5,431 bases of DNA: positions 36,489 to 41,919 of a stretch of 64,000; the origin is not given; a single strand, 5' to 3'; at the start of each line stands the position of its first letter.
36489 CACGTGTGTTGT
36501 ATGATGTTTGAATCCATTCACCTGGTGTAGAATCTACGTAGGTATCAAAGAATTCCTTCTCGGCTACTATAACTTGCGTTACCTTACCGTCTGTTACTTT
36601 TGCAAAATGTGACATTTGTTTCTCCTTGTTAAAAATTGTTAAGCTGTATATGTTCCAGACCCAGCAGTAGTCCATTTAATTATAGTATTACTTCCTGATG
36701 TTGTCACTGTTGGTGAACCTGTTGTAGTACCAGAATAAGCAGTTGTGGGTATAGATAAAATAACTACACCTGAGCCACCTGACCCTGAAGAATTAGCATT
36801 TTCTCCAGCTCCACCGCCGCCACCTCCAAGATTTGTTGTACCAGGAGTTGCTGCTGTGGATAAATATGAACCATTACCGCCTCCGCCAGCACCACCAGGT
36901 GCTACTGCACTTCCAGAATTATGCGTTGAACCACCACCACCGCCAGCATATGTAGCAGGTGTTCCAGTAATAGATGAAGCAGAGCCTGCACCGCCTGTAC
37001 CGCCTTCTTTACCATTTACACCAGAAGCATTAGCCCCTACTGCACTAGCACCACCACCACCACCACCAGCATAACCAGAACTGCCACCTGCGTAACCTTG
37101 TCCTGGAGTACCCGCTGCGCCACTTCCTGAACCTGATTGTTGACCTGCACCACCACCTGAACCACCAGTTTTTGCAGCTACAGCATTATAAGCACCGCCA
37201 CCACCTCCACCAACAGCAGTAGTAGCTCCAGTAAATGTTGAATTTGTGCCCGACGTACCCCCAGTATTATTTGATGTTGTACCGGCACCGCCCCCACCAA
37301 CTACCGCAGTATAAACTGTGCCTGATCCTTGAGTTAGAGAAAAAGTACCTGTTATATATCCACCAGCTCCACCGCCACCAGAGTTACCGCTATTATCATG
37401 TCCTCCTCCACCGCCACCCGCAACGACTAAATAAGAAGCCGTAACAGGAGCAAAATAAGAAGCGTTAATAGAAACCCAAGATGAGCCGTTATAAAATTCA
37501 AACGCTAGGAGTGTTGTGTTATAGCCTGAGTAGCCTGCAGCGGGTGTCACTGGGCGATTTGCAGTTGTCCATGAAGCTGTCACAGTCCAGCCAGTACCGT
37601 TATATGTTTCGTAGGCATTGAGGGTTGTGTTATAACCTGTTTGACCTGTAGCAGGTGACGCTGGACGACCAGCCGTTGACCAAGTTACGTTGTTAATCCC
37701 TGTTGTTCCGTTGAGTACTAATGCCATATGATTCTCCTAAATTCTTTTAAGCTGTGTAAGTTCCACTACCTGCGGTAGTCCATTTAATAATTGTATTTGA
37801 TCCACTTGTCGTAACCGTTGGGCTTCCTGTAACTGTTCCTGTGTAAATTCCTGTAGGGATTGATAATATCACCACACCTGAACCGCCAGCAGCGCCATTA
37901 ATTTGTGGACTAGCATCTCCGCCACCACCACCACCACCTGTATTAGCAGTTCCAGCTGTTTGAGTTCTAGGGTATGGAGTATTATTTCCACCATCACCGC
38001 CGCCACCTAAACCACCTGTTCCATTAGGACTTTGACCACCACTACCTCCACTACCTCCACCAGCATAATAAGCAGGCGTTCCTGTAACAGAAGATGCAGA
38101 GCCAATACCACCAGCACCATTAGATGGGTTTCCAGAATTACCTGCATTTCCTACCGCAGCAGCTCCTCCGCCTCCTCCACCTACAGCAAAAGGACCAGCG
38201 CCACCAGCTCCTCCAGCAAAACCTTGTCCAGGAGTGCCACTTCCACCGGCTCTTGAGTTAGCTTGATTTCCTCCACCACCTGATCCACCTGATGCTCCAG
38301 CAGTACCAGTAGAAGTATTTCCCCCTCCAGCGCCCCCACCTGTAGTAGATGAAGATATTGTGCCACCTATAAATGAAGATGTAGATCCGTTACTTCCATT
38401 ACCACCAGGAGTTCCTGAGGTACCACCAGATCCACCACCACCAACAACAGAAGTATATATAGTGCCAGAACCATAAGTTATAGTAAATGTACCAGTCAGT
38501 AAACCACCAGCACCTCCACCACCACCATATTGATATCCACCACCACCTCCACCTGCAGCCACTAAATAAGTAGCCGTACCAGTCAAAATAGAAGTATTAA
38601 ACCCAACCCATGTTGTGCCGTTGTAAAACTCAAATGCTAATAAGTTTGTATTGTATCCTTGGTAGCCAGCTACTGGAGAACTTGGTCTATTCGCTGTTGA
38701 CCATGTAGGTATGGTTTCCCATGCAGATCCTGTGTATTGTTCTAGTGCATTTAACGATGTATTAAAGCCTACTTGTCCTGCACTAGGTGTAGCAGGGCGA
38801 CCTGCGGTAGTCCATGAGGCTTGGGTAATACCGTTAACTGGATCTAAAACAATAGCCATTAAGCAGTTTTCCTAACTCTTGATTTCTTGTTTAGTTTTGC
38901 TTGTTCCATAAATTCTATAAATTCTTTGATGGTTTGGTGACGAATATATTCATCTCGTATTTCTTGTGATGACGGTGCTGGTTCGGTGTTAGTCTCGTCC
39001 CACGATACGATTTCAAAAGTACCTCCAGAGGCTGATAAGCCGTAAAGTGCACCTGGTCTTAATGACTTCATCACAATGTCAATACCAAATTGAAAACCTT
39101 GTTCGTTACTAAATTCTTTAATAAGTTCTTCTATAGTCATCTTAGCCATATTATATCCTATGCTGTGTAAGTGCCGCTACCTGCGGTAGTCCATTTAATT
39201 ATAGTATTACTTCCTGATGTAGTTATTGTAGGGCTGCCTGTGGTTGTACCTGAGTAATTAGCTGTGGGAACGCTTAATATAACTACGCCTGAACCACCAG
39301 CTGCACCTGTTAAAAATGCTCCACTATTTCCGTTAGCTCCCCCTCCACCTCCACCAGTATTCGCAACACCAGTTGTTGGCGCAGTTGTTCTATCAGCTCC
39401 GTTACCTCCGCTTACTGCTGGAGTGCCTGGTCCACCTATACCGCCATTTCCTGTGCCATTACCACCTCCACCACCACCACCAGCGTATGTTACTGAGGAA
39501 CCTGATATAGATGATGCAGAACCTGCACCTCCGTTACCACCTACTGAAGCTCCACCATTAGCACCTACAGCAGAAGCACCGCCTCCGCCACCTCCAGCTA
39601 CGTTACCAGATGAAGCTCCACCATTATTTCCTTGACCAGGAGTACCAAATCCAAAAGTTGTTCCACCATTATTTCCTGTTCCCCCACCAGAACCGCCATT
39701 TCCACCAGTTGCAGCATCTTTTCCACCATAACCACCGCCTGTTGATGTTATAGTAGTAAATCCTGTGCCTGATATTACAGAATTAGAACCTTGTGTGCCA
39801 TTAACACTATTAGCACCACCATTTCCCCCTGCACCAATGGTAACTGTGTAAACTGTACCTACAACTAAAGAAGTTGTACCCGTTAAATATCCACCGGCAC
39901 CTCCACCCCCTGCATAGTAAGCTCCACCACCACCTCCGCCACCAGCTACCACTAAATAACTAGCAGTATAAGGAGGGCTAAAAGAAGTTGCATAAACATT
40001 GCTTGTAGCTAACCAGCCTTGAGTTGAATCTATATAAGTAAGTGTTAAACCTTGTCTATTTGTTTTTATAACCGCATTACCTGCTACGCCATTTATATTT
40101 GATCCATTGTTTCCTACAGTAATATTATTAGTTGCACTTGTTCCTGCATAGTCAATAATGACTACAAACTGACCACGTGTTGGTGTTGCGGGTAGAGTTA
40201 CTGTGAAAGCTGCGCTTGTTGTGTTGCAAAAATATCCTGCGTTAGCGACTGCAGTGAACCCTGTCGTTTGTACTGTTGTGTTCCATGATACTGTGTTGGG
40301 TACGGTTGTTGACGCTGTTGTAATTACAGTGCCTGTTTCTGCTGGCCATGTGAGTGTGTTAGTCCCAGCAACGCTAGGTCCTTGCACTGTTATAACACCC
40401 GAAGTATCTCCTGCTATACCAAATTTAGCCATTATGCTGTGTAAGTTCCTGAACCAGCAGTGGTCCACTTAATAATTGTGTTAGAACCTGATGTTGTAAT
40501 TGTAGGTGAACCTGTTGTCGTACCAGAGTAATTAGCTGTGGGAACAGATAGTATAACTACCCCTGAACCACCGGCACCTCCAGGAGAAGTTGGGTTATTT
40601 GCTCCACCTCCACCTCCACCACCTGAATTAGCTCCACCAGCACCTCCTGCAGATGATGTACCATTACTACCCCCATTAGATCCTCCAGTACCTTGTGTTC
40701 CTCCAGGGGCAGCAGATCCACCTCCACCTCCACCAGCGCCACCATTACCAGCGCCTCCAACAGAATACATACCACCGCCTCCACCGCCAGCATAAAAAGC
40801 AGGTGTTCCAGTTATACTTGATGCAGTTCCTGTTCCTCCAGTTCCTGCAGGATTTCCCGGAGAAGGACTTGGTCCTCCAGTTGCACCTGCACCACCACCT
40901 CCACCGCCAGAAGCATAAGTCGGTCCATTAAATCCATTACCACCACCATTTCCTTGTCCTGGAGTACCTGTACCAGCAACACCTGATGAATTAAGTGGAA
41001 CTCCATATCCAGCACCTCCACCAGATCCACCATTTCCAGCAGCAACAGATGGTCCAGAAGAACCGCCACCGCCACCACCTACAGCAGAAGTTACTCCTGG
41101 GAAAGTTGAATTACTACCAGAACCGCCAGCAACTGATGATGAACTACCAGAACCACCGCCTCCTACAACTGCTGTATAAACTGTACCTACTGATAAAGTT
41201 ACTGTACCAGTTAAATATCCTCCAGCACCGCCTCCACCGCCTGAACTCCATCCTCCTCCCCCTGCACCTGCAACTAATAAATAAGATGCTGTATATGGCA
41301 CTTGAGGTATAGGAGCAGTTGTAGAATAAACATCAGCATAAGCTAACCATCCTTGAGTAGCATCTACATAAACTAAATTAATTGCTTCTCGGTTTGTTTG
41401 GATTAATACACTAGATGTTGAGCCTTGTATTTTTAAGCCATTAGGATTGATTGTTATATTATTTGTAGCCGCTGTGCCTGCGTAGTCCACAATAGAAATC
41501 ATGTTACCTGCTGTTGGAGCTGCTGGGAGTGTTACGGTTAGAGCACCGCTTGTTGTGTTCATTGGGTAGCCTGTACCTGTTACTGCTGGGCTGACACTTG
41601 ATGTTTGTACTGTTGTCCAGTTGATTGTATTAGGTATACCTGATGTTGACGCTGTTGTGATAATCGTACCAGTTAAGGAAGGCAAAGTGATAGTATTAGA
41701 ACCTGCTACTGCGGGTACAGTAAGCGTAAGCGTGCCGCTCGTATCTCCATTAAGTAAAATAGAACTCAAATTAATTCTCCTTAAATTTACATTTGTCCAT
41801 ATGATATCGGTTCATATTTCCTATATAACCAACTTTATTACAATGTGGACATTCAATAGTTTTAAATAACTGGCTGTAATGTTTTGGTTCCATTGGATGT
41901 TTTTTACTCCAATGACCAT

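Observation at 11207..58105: Strand-consistent promoter-like motif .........; six copies share the fixed architecture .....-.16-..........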

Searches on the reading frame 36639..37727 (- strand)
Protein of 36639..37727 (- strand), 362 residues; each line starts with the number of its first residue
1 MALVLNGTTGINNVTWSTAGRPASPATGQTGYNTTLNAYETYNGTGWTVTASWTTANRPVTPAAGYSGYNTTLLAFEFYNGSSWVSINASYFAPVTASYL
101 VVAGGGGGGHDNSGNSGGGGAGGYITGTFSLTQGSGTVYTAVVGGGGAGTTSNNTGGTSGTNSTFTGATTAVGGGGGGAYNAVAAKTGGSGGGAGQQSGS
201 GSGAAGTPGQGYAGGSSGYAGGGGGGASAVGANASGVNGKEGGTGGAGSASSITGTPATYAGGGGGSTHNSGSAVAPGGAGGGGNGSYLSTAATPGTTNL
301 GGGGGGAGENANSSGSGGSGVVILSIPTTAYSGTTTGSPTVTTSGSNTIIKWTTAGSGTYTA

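Call 69: search_protein_families(library=phrogs, proteins=[window:36639-37727:-], max_evalue=0.001)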
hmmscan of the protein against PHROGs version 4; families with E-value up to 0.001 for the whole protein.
window:36639-37727:- (362 aa): 7 families
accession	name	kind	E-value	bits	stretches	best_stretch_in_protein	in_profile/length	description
phrog_2295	-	unknown function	3.8e-48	165.8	1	5-349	514-874/1183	-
phrog_1325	-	unknown function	1.5e-12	48.7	2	51-89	45-83/334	-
phrog_2803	-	unknown function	1.1e-09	38.9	2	54-98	49-93/311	-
phrog_25721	-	unknown function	1.7e-08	34.9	2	53-92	46-85/340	-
phrog_20787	-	head and packaging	6e-08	33.7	0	17-48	29-60/67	virion structural protein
phrog_8309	-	unknown function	1.2e-06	28.9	0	10-49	14-53/312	-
phrog_5773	-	head and packaging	5.8e-06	27.6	0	15-34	7-26/70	head protein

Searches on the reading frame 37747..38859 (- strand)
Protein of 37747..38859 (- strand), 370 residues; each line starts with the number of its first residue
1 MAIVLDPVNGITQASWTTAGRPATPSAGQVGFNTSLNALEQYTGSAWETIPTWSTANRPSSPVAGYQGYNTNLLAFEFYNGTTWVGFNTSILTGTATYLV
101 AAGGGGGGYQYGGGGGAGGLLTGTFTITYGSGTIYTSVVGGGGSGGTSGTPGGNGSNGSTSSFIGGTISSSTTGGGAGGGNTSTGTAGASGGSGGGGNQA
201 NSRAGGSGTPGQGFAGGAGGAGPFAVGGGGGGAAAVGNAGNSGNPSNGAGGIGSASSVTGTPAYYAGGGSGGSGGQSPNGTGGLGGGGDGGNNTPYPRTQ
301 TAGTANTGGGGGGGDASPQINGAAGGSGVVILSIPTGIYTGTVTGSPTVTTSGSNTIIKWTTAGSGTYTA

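Call 69: search_protein_families(library=phrogs, proteins=[window:37747-38859:-], max_evalue=0.001)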
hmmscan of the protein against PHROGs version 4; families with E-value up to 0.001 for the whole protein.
window:37747-38859:- (370 aa): 6 families
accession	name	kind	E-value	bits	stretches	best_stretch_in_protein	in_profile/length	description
phrog_2295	-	unknown function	5.7e-43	148.7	1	14-357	523-874/1183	-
phrog_1325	-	unknown function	1.6e-16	61.7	2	49-94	43-88/334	-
phrog_25721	-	unknown function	5.8e-12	46.3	2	5-48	35-78/340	-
phrog_2803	-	unknown function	4e-09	37.2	0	50-88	45-83/311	-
phrog_20787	-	head and packaging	4.9e-08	34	0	54-86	29-61/67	virion structural protein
phrog_8309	-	unknown function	2e-06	28.2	0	18-47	22-51/312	-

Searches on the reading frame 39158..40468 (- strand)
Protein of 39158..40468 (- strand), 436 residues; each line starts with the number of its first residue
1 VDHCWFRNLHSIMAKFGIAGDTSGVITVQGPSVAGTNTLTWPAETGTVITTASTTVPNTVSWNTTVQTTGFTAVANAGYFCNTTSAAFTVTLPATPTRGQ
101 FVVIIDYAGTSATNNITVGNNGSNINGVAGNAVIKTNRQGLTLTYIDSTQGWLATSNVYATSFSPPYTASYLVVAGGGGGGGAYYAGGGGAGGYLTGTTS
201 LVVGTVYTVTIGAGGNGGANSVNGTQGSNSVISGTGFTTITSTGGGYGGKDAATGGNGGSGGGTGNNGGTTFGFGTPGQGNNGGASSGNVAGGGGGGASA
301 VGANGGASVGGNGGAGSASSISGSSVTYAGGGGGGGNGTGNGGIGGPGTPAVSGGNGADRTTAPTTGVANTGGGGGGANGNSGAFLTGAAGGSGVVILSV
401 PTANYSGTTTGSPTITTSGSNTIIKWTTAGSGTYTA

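Call 69: search_protein_families(library=phrogs, proteins=[window:39158-40468:-], max_evalue=0.001)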
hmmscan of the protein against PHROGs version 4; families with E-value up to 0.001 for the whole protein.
window:39158-40468:- (436 aa): 4 families
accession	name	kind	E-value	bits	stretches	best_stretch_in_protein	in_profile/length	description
phrog_2295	-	unknown function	3.7e-46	159.3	1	55-423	495-874/1183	-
phrog_31104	-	unknown function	3.1e-28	100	1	54-157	260-363/365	-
phrog_4302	-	unknown function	7.6e-09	35.9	1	63-153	259-349/499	-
phrog_972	-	tail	8e-05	21.5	1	61-154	95-188/1246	tail fiber protein proximal subunit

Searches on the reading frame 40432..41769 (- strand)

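Call 69: search_protein_families(library=phrogs, proteins=[window:40432-41769:-], max_evalue=0.001)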
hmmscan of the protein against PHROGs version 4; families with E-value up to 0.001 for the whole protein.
window:40432-41769:- (445 aa): 10 families
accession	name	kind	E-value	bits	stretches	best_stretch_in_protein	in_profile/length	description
phrog_2295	-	unknown function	3.8e-42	146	1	54-432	489-874/1183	-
phrog_31104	-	unknown function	6.3e-24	85.8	1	13-143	227-360/365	-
phrog_23412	-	tail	3.9e-09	35.8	1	48-145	79-176/1167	tail protein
phrog_35687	-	unknown function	7.5e-09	35.4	1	64-143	97-177/653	-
phrog_972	-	tail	1.3e-07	30.7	1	50-151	95-196/1246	tail fiber protein proximal subunit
phrog_4302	-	unknown function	2.8e-07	30.7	1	70-142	277-349/499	-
phrog_958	-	tail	4.2e-06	26.4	1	51-136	49-139/606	baseplate wedge subunit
phrog_8859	-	unknown function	1.4e-05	25.2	1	55-173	44-162/400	-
phrog_863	-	tail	9.9e-05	22.4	1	47-332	297-595/690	tail fiber assembly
phrog_9648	-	tail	0.00041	21.5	1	50-117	51-122/152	tail protein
